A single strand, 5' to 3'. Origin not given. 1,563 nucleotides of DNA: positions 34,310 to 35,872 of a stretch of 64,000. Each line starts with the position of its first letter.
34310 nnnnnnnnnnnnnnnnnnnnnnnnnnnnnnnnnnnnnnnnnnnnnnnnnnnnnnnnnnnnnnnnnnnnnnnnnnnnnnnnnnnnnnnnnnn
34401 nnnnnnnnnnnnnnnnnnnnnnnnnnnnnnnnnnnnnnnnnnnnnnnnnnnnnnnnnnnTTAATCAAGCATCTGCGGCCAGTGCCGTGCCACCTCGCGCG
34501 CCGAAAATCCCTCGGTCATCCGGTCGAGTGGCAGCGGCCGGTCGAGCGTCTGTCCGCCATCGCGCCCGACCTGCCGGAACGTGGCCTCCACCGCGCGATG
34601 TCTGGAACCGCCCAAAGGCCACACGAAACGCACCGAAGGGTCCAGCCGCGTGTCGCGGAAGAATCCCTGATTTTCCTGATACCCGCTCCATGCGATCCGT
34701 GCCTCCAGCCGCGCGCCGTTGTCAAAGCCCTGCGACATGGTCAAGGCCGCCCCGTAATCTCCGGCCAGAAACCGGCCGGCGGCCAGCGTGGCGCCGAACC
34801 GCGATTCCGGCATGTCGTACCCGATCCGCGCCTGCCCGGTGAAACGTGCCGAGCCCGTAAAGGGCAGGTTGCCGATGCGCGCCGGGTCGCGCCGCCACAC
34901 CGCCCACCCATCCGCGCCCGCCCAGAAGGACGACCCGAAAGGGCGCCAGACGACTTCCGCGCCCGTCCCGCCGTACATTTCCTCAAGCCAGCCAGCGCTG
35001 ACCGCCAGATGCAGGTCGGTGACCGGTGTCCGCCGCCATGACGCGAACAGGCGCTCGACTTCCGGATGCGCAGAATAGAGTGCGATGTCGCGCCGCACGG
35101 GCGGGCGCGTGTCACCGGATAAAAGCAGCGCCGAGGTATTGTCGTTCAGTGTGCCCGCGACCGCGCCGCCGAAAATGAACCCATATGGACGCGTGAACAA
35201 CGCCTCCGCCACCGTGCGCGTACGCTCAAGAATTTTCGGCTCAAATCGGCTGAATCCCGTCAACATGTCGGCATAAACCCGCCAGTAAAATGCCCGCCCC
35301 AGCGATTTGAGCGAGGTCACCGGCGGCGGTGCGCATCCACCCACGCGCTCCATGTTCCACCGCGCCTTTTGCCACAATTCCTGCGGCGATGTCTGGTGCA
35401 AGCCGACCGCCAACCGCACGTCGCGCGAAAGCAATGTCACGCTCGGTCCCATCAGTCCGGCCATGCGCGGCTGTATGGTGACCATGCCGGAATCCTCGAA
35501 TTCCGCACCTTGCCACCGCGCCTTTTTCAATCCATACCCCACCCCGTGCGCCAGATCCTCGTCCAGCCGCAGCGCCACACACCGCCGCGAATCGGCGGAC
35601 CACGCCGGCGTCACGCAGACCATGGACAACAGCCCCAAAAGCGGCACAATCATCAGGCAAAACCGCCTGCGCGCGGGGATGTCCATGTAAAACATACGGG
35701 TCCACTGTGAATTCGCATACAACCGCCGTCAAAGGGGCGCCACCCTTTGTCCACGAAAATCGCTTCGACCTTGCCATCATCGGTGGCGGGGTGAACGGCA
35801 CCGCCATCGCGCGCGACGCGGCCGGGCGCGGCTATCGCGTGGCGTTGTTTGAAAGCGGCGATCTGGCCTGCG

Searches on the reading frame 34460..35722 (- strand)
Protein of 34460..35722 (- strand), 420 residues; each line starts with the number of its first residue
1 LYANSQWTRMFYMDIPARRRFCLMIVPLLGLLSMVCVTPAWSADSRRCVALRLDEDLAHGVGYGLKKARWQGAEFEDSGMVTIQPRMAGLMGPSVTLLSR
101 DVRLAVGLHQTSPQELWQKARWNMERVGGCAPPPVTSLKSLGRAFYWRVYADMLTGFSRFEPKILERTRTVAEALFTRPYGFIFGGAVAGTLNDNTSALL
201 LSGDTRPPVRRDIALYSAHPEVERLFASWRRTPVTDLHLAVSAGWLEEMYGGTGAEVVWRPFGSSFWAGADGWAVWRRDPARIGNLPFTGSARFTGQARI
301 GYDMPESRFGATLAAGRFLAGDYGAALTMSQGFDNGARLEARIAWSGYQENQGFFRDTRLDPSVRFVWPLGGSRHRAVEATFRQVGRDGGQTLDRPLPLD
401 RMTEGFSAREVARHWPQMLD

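Call 6: search_protein_families(library=pfam, proteins=[window:34460-35722:-])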
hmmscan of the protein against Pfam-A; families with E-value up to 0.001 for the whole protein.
window:34460-35722:- (420 aa): 1 family
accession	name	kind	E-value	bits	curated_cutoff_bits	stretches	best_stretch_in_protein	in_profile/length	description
PF06082.17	YjbH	-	1.2e-35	124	24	1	172-403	423-656/658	Exopolysaccharide biosynthesis protein YbjH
